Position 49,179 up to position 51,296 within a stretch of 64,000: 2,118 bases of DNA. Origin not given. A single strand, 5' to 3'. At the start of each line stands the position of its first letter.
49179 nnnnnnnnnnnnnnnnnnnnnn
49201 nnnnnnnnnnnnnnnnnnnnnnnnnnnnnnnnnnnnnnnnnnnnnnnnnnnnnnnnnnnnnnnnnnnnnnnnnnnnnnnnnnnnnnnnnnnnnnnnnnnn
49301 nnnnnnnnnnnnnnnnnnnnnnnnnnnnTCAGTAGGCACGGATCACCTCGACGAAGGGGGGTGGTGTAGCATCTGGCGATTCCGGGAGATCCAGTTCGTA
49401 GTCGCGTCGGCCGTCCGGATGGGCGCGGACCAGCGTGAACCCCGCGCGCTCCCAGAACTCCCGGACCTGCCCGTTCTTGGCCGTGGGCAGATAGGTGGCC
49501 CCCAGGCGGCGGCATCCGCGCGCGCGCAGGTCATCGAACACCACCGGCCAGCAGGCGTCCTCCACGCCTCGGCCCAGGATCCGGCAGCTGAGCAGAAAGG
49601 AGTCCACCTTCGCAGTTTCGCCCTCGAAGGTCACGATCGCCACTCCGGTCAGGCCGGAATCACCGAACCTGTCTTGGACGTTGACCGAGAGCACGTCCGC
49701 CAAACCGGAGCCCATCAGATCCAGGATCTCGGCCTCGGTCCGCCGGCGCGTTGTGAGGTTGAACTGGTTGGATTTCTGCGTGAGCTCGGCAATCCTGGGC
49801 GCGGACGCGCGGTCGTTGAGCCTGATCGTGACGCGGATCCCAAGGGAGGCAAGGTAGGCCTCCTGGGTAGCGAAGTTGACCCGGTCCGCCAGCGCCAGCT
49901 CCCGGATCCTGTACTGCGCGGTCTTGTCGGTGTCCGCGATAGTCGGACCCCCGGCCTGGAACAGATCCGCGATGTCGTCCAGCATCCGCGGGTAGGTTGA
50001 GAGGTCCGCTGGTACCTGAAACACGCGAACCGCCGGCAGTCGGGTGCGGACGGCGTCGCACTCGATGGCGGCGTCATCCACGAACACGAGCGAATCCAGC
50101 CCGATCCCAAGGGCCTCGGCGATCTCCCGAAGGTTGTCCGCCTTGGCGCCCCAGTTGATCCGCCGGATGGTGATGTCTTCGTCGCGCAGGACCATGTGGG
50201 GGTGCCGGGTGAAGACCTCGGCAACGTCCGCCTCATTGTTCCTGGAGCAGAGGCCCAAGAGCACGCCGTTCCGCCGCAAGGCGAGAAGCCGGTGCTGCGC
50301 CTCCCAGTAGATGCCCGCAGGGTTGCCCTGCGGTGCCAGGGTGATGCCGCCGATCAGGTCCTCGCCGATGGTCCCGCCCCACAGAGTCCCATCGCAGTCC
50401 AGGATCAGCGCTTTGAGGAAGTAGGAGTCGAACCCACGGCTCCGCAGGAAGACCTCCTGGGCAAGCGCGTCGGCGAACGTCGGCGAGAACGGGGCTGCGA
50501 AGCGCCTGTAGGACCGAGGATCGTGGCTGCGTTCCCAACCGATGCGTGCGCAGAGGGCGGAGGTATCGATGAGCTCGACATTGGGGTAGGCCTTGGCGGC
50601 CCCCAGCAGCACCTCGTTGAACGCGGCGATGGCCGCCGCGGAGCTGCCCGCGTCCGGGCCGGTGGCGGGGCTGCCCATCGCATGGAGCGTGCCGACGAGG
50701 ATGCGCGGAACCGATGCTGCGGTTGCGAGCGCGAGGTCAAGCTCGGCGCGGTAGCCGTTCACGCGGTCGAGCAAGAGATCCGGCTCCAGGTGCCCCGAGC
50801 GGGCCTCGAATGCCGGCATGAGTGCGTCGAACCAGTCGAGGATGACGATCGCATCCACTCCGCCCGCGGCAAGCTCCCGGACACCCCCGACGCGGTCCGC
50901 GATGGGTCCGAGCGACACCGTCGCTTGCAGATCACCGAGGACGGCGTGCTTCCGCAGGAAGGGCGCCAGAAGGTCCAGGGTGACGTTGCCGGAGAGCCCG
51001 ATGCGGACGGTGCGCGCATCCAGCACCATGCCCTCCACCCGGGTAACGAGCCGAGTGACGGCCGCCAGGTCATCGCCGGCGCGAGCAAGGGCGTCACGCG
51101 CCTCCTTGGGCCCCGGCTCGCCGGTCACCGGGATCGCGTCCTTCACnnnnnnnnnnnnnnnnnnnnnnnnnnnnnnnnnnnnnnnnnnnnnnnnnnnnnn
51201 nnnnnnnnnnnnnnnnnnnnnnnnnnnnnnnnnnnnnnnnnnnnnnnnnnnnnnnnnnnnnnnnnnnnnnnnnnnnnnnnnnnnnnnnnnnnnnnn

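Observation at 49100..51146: FkbH-like (DxDGTLW) loader with cognate ACP and methyltransferase outside a PKS context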

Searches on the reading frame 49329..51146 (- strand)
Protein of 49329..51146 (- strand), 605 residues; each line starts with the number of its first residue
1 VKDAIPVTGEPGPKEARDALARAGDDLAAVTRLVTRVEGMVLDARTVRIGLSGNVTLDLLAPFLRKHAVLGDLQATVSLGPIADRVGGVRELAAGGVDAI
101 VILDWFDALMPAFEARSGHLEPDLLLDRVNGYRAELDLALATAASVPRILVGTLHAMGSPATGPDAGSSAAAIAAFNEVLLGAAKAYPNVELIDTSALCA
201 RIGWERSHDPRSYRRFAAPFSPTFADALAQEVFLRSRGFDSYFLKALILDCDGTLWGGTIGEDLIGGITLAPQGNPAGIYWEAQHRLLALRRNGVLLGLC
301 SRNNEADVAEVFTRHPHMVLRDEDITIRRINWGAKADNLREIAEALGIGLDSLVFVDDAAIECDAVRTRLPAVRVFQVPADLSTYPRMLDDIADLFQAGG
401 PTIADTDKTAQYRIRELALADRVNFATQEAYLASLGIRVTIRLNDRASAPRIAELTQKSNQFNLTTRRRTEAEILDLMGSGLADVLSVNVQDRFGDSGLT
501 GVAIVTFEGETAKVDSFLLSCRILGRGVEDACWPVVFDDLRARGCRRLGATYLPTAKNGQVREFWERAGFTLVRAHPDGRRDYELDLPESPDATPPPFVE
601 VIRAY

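Call 4: search_protein_families(library=pfam, proteins=[window:49329-51146:-], max_evalue=0.01)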
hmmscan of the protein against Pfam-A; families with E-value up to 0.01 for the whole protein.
window:49329-51146:- (605 aa): 1 family
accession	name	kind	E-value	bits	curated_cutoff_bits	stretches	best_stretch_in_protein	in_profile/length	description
PF00702.32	Hydrolase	-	0.0004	21.3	26.4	0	279-360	99-181/191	haloacid dehalogenase-like hydrolase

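Call 5: search_protein_families(library=ncbifam, proteins=[window:49329-51146:-], max_evalue=0.01)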
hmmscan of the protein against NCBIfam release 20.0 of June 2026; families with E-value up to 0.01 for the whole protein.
window:49329-51146:- (605 aa): 2 families
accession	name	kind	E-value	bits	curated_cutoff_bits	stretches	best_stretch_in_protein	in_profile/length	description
TIGR01686.1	FkbH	subfamily_domain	3.9e-71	239.8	146.65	1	244-571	3-320/323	FkbH domain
TIGR01681.1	HAD-SF-IIIC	subfamily_domain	3.9e-14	53.6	35.75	1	245-367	1-129/132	HAD-IIIC family phosphatase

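Call 9: search_solved_structures(query=window:49329-51146:-, max_evalue=1, show_alignments=2)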
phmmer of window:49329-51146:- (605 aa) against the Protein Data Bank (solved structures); distinct sequences matched with E-value up to 1: 3.
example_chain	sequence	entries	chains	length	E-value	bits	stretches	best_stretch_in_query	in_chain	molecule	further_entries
3slr_A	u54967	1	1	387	6e-32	114.2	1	170-390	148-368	uncharacterized protein BF1531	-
4nxy_A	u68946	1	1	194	0.0037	19.2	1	491-587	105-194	Acyl-CoA synthetase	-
4u5y_A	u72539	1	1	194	0.0038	19.1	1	491-587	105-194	Acyl-CoA synthetase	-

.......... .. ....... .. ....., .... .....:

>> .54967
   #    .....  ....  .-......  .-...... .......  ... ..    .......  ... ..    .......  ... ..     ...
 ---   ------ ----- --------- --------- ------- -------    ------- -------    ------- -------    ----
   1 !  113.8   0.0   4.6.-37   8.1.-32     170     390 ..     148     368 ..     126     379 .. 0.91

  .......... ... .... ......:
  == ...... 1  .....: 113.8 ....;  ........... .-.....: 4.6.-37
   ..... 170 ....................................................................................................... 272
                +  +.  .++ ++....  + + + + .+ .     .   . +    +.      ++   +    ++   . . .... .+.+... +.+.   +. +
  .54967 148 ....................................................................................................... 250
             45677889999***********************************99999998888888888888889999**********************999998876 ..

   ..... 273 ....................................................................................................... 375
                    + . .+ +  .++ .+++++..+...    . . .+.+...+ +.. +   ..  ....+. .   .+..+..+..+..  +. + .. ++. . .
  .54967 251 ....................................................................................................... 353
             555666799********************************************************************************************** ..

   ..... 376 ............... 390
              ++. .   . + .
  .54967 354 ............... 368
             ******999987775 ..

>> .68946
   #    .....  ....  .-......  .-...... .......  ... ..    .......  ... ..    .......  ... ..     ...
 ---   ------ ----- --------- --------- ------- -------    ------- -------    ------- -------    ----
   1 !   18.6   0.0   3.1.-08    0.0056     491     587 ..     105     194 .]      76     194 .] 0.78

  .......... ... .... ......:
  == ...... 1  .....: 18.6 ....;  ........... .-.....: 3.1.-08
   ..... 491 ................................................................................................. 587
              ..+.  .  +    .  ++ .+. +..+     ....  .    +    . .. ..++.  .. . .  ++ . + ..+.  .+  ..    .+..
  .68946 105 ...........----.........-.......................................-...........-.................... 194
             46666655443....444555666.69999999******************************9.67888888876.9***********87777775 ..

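Call 20: find_homologous_proteins(query=window:49329-51146:-, max_evalue=0.00001)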
Query window:49329-51146:- (605 aa): 775 proteins with E <= 0.00001 among 8000 candidates; the best 120 are listed.
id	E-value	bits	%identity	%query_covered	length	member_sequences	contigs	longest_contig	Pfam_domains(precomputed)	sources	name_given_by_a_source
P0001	0.0e+0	1346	100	100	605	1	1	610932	-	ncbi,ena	-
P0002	1.1e-260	884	68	98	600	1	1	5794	-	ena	-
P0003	5.4e-231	786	64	97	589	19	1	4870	-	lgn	-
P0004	3.9e-211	721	57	100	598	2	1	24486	-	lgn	-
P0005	3.4e-201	688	54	100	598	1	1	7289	-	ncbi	-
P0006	4.0e-188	645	51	96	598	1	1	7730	-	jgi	jgi:FkbH-like protein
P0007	1.1e-186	640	51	96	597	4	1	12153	-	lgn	-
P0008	8.3e-184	631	51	98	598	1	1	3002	-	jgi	-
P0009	2.0e-183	629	51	96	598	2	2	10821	-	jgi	jgi:FkbH-like protein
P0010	2.8e-183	629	51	96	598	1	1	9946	-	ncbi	-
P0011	7.4e-183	627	51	98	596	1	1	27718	-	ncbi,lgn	-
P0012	5.6e-182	625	53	93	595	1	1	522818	-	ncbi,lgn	-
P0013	3.1e-181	622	52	95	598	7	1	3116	-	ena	-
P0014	1.1e-180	620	51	96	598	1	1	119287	-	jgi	jgi:FkbH-like protein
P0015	1.1e-180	620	51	97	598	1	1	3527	-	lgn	-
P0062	1.7e-157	544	47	96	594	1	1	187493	PF00702.33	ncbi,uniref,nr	ncbi:HAD-IIIC family phosphatase [Piscinibacter koreensis]|uniref:HAD-IIIC family phosphatase n=1 Ta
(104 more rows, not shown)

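Call 21: find_encoding_contigs(protein=P0001, flank=10000, max_places=2)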
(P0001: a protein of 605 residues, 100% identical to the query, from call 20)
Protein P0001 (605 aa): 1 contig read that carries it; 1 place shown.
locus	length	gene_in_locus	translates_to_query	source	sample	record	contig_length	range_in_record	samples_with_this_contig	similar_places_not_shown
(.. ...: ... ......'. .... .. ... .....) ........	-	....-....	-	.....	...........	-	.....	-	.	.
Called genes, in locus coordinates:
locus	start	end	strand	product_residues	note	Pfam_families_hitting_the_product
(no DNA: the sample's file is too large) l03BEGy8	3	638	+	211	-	?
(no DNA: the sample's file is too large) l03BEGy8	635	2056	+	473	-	PF01943:Polysacc_synt, PF13440:Polysacc_synt_3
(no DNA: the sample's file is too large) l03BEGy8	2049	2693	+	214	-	PF13302:Acetyltransf_3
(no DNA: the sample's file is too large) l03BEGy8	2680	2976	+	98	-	-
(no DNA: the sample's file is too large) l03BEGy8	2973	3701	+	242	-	PF00106:adh_short, PF01370:Epimerase (weak), PF13561:adh_short_C2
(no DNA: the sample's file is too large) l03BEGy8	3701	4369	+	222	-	PF00753:Lactamase_B, PF12706:Lactamase_B_2 (weak)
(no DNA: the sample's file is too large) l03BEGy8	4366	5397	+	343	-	PF08545:ACP_syn_III, PF08541:ACP_syn_III_C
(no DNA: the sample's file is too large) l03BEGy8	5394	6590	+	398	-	PF13452:FAS1_DH_region, PF01575:MaoC_dehydratas, PF23441:SDR, PF00106:adh_short, PF01370:Epimerase (weak), PF08659:KR, PF13460:NAD_binding_10 (weak), PF13561:adh_short_C2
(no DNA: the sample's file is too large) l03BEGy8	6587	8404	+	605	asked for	-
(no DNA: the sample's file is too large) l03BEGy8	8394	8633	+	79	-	PF00550:PP-binding (weak)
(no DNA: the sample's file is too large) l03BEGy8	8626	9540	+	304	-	PF13489:Methyltransf_23, PF08241:Methyltransf_11, PF08242:Methyltransf_12, PF13649:Methyltransf_25, PF13847:Methyltransf_31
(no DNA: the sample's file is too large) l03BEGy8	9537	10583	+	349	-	?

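Call 22: find_encoding_contigs(protein=P0062, flank=10000, max_places=2)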
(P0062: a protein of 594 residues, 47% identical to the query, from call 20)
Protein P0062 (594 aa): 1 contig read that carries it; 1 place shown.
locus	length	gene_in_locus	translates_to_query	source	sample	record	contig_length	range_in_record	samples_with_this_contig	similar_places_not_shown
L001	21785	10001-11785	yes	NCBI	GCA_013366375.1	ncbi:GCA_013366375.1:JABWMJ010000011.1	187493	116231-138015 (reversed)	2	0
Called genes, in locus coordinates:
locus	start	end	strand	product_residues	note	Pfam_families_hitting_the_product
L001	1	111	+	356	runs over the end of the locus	PF01370:Epimerase, PF04321:RmlD_sub_bind (weak), PF16363:GDP_Man_Dehyd, PF02719:Polysacc_synt_2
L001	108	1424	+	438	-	PF01041:DegT_DnrJ_EryC1, PF01212:Beta_elim_lyase (weak)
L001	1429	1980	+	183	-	PF00908:dTDP_sugar_isom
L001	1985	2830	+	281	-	PF01073:3Beta_HSD (faint), PF01370:Epimerase, PF04321:RmlD_sub_bind (faint), PF13460:NAD_binding_10, PF16363:GDP_Man_Dehyd (weak)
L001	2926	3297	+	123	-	PF01047:MarR (weak), PF12802:MarR_2, PF13412:HTH_24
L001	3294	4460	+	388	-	PF03721:UDPG_MGDP_dh_N, PF00984:UDPG_MGDP_dh, PF03720:UDPG_MGDP_dh_C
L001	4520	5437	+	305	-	PF13489:Methyltransf_23 (weak), PF13847:Methyltransf_31 (weak), PF08241:Methyltransf_11, PF08242:Methyltransf_12, PF13649:Methyltransf_25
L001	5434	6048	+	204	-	PF13302:Acetyltransf_3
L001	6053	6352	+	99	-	-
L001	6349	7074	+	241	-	PF00106:adh_short, PF01370:Epimerase (weak), PF13561:adh_short_C2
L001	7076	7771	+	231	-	PF00753:Lactamase_B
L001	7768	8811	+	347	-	PF08545:ACP_syn_III, PF08541:ACP_syn_III_C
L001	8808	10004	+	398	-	PF01575:MaoC_dehydratas, PF13452:FAS1_DH_region, PF23441:SDR, PF00106:adh_short, PF01370:Epimerase (faint), PF08659:KR, PF13561:adh_short_C2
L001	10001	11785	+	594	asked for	PF00702:Hydrolase (faint)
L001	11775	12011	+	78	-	PF00550:PP-binding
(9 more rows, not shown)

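Call 23: find_encoding_contigs(protein=P0012, flank=10000, max_places=2)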
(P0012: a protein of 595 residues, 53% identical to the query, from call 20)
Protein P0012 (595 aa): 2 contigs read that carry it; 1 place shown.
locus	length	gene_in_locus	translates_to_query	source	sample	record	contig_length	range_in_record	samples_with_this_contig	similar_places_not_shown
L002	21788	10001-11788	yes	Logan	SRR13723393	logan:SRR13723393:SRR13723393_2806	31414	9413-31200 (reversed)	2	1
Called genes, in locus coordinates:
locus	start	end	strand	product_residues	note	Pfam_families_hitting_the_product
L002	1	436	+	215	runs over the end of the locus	?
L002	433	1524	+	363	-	PF13174:TPR_6 (faint), PF13525:YfiO (faint)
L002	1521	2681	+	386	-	-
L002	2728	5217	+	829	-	PF13517:FG-GAP_3, PF01839:FG-GAP (weak), PF13517:FG-GAP_3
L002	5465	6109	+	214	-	PF13302:Acetyltransf_3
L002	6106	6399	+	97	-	-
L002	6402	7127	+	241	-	PF00106:adh_short, PF01370:Epimerase (weak), PF13561:adh_short_C2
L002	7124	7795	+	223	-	PF00753:Lactamase_B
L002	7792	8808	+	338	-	PF08545:ACP_syn_III, PF08541:ACP_syn_III_C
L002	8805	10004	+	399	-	PF01575:MaoC_dehydratas, PF13452:FAS1_DH_region, PF00106:adh_short, PF01370:Epimerase (weak), PF08659:KR, PF13460:NAD_binding_10 (weak), PF13561:adh_short_C2, PF23441:SDR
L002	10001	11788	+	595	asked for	-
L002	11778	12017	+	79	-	PF00550:PP-binding (weak)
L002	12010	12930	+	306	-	PF13489:Methyltransf_23, PF08241:Methyltransf_11, PF08242:Methyltransf_12, PF13649:Methyltransf_25 (weak), PF13847:Methyltransf_31 (weak)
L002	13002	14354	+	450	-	PF00501:AMP-binding, PF13193:AMP-binding_C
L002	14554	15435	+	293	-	PF09290:AcetDehyd-dimer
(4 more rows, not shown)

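Call 29: search_dna_similar(query=window:49329-51146:-, collection=plasmids, mode=protein, max_rows=40, max_evalue=0.00001)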
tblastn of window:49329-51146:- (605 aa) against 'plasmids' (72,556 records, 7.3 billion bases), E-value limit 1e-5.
Records with a match: 207; places in all: 210; records where one place covers at least 80% of the query: 2.
Best place of each record, by identity: <60% 207.
By first word of the organism name: Bacillus 52; Streptomyces 40; Sinorhizobium 40; Ralstonia 15; Clostridium 13; Rhizobium 5; Rhodococcus 5; Nocardia 3; Methylosinus 2; Burkholderia 2; and 26 more.
By predicted mobility (MOB-suite, as given by PLSDB): non-mobilizable 126; mobilizable 76; conjugative 5.
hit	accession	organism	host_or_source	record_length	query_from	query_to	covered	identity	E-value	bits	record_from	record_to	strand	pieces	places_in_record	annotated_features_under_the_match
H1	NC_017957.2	Tistrella mobilis KA081020-065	-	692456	30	571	90%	32.0%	1e-50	196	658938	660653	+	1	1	HAD-IIIC family phosphatase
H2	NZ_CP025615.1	Niveispirillum cyanobacteriorum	sing cell,cyanobacterial aggregates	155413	146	587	73%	35.8%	9e-62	229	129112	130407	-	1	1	HAD-IIIC family phosphatase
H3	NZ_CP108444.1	Streptomyces sp. NBC_01276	-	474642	176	591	69%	37.3%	1e-53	205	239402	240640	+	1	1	HAD-IIIC family phosphatase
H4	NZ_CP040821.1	Paroceanicella profunda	Cell culture,Deep seawater from Mariana ...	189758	189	571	63%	40.3%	3e-58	219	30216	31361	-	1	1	HAD-IIIC family phosphatase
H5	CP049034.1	Rhodobacteraceae bacterium SC52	Apostichopus japonicus,pure ...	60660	204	592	64%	39.5%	3e-59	221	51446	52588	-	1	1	HAD-IIIC family phosphatase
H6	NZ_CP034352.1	Streptomyces sp. W1SF4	-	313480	176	591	69%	36.0%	2e-52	201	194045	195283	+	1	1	HAD-IIIC family phosphatase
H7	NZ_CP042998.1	Aquisphaera giovannonii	-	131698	207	585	63%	39.0%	6e-58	218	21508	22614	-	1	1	HAD-IIIC family phosphatase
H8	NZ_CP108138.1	Streptomyces sp. NBC_00184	-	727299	177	585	68%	36.1%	3e-54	207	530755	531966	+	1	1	HAD-IIIC family phosphatase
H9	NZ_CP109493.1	Streptomyces sp. NBC_01435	-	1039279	176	591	69%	35.5%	7e-52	200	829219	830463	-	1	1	record has no annotation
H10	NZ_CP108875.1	Streptomyces sp. NBC_00826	-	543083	176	591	69%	35.5%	4e-51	197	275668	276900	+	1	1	HAD-IIIC family phosphatase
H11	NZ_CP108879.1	Streptomyces sp. NBC_00822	-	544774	176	591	69%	35.5%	4e-51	197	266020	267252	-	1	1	HAD-IIIC family phosphatase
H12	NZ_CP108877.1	Streptomyces sp. NBC_00825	-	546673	176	591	69%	35.5%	4e-51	197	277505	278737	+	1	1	HAD-IIIC family phosphatase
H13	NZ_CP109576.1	Streptomyces sp. NBC_01369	-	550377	176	591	69%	35.5%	4e-51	197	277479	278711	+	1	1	HAD-IIIC family phosphatase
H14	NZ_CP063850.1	Paludibaculum fermentans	-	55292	45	579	88%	27.3%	4e-29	131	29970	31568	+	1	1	HAD-IIIC family phosphatase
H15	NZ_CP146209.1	Sinorhizobium meliloti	-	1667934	179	583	67%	36.0%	4e-64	236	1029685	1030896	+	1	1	none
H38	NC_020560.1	Sinorhizobium meliloti 2011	-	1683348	179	583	67%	35.5%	7e-62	229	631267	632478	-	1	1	none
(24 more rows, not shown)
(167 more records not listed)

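Call 30: get_annotated_region(hit=H38, flank=12000)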
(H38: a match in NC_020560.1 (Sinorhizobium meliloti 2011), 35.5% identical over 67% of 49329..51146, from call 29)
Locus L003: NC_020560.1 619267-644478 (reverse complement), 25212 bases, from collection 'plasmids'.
description: Sinorhizobium meliloti 2011 plasmid pSymB, complete sequence
organism: Sinorhizobium meliloti 2011 (NCBI taxid 1286640)
taxonomy: Bacteria; Pseudomonadota; Alphaproteobacteria; Hyphomicrobiales; Rhizobiaceae; Sinorhizobium; Sinorhizobium meliloti; Sinorhizobium meliloti 2011
host: -; source: -; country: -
typing (MOB-suite, as given by PLSDB): mobilizable; relaxase MOBQ
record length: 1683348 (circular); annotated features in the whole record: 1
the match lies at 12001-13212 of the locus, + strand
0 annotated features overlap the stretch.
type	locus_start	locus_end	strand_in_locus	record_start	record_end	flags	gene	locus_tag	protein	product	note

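Call 31: get_annotated_region(hit=H3, flank=12000)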
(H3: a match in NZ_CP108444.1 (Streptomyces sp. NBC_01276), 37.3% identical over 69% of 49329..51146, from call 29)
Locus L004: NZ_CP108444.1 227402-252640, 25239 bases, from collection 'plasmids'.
description: Streptomyces sp. NBC_01276 plasmid unnamed2, complete sequence
organism: Streptomyces sp. NBC_01276 (NCBI taxid 2903808)
taxonomy: Bacteria; Actinomycetota; Actinomycetes; Kitasatosporales; Streptomycetaceae; Streptomyces; Streptomyces sp. NBC 01276
host: -; source: -; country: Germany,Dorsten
typing (MOB-suite, as given by PLSDB): non-mobilizable; replicon rep_cluster_1789
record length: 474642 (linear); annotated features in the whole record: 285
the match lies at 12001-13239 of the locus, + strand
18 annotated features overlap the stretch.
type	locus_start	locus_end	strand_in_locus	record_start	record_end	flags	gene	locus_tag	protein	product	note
CDS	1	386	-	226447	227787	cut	-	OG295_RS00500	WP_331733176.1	AMP-binding protein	-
CDS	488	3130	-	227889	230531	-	-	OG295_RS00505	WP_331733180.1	BTAD domain-containing putative transcriptional regulator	-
CDS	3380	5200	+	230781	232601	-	-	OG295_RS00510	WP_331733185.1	fatty acyl-AMP ligase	-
CDS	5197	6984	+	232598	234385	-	-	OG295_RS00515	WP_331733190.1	acyl-CoA dehydrogenase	-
CDS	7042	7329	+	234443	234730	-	-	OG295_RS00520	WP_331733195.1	acyl carrier protein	-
CDS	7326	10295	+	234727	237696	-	-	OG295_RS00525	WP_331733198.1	beta-ketoacyl synthase N-terminal-like domain-containing protein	-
CDS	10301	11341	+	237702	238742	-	-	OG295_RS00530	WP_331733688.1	3-oxoacyl-ACP synthase III family protein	-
CDS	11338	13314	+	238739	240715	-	-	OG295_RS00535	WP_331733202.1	HAD-IIIC family phosphatase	-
CDS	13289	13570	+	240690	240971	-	-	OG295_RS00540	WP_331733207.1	acyl carrier protein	-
CDS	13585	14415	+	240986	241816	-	-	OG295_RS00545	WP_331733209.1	4'-phosphopantetheinyl transferase superfamily protein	-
CDS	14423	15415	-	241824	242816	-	-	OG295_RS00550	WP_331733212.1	AfsA-related hotdog domain-containing protein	-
CDS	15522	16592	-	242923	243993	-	-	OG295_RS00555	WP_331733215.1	LuxR C-terminal-related transcriptional regulator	GO:0006355 - regulation of DNA-templated transcription [Evidence IEA]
CDS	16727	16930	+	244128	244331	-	-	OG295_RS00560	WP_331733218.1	hypothetical protein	-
CDS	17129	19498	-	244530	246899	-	-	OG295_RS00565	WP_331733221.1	AAA family ATPase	-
CDS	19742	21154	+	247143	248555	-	-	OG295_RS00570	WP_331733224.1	MFS transporter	GO:0055085 - transmembrane transport [Evidence IEA]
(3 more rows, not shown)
